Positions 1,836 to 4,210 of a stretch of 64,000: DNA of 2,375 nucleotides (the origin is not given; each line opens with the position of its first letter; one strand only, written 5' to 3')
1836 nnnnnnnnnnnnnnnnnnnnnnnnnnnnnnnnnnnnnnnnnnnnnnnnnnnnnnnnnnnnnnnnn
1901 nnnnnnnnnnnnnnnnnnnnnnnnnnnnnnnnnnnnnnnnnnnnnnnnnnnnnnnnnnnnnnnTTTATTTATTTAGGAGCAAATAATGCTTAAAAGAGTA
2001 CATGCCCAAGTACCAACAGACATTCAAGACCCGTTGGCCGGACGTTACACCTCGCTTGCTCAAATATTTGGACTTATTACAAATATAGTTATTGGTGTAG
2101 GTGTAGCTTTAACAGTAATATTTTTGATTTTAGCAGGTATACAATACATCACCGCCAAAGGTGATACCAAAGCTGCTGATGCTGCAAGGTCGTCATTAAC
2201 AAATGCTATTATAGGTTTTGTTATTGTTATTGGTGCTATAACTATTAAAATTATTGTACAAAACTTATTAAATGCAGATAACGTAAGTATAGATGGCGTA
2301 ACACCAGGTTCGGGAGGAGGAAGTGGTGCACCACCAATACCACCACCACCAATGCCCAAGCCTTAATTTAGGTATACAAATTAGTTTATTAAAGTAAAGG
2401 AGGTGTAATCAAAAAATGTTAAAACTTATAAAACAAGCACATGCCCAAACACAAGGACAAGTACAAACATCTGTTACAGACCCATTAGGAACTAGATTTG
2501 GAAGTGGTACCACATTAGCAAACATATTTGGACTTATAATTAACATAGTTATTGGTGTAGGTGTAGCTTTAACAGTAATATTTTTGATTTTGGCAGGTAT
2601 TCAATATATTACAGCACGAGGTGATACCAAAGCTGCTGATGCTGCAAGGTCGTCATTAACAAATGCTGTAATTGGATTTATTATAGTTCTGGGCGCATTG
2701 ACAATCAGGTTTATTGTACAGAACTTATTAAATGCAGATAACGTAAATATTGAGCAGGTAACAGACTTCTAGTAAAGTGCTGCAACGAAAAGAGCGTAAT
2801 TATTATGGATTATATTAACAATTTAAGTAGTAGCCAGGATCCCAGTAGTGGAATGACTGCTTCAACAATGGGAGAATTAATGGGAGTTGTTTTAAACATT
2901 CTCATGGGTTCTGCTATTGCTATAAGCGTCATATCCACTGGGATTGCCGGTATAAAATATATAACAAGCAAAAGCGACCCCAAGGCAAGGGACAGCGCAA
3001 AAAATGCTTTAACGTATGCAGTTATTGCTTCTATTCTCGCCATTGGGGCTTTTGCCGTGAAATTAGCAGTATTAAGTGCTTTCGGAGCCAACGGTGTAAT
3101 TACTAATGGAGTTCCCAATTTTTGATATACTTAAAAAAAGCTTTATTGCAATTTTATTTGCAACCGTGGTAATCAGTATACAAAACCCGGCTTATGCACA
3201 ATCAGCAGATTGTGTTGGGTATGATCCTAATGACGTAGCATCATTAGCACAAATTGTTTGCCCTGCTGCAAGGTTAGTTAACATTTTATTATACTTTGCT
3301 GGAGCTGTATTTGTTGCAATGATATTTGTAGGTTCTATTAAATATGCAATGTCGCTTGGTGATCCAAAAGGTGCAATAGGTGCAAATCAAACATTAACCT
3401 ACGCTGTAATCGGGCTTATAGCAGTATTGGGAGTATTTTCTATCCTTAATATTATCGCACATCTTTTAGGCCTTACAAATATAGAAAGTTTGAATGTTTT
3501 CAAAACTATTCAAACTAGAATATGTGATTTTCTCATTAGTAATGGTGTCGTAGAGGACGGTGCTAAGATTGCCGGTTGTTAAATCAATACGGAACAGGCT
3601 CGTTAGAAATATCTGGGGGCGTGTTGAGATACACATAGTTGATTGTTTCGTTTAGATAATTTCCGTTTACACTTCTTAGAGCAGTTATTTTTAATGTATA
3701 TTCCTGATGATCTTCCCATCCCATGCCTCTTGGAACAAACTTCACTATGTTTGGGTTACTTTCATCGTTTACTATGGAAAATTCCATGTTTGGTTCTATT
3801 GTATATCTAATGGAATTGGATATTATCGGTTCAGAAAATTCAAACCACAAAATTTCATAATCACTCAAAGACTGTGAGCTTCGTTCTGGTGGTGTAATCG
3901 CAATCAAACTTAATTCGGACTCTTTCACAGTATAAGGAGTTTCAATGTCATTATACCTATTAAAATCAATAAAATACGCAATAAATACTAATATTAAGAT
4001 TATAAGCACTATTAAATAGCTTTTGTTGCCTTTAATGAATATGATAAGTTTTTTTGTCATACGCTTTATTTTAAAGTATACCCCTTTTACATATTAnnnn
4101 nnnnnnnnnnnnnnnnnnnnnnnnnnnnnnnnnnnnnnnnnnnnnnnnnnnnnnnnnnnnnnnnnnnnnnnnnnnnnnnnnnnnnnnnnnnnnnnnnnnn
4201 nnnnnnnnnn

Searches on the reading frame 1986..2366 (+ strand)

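Call 5: search_protein_families(library=pfam, proteins=[window:1986-2366:+], max_evalue=0.01)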
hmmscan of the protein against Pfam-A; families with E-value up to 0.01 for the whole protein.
window:1986-2366:+ (126 aa): 2 families
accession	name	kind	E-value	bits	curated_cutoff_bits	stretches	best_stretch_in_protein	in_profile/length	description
PF18895.5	T4SS_pilin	-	3.3e-08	33.9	26.6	1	24-92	5-69/71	Type IV secretion system pilin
PF04956.18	TrbC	-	0.0058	17.2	27.9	1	22-87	35-94/98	TrbC/VIRB2 pilin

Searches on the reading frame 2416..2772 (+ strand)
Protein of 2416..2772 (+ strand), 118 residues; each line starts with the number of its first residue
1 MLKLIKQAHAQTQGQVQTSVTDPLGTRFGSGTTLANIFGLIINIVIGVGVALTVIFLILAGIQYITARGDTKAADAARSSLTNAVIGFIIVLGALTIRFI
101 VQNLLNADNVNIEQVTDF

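Call 5: search_protein_families(library=pfam, proteins=[window:2416-2772:+], max_evalue=0.01)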
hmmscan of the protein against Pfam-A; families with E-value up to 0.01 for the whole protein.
window:2416-2772:+ (118 aa): 2 families
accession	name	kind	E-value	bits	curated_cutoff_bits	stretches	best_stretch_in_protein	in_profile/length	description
PF18895.5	T4SS_pilin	-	9.5e-09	35.7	26.6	1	32-97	7-67/71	Type IV secretion system pilin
PF12084.13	DUF3561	-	0.0021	18.6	25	0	68-101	12-45/107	Protein of unknown function (DUF3561)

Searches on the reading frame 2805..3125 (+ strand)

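Call 5: search_protein_families(library=pfam, proteins=[window:2805-3125:+], max_evalue=0.01)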
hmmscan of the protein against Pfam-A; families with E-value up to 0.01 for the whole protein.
window:2805-3125:+ (106 aa): 1 family
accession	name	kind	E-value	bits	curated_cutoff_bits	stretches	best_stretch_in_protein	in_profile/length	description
PF18895.5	T4SS_pilin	-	1.2e-05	25.8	26.6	1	23-80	6-62/71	Type IV secretion system pilin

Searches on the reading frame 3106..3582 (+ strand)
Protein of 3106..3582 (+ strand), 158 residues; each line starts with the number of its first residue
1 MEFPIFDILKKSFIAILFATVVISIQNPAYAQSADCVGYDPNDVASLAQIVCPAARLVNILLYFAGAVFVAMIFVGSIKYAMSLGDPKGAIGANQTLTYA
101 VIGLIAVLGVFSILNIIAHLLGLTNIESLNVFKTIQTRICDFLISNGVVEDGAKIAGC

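Call 5: search_protein_families(library=pfam, proteins=[window:3106-3582:+], max_evalue=0.01)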
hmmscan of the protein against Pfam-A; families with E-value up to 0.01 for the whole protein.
window:3106-3582:+ (158 aa): 1 family
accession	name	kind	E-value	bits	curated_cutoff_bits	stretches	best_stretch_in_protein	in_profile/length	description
PF18895.5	T4SS_pilin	-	0.0047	17.4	26.6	1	56-115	11-69/71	Type IV secretion system pilin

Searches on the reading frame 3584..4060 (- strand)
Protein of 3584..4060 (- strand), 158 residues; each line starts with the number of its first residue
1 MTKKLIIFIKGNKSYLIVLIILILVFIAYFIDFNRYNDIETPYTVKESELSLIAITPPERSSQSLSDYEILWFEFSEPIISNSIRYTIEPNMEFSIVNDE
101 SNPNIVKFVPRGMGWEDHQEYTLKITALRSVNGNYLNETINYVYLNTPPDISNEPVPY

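Call 5: search_protein_families(library=pfam, proteins=[window:3584-4060:-], max_evalue=0.01)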
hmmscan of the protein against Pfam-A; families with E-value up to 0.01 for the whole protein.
window:3584-4060:- (158 aa): 0 families

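Call 71: search_protein_families(library=pfam, proteins=[window:3584-4060:-], max_evalue=5)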
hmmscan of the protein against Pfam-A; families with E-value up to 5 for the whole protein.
window:3584-4060:- (158 aa): 3 families
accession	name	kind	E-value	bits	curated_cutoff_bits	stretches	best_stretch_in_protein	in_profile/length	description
PF06129.17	Chordopox_G3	-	0.036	15.2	22.3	1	18-100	5-83/108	Chordopoxvirus G3 protein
PF16677.11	GP3_package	-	0.046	14.3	29.4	1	80-120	64-104/105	DNA-packaging protein gp3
PF21222.2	Lamp2_2nd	-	1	9.6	27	1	21-31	12-22/32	Lysosome-associated membrane glycoprotein 2, transmembrane segment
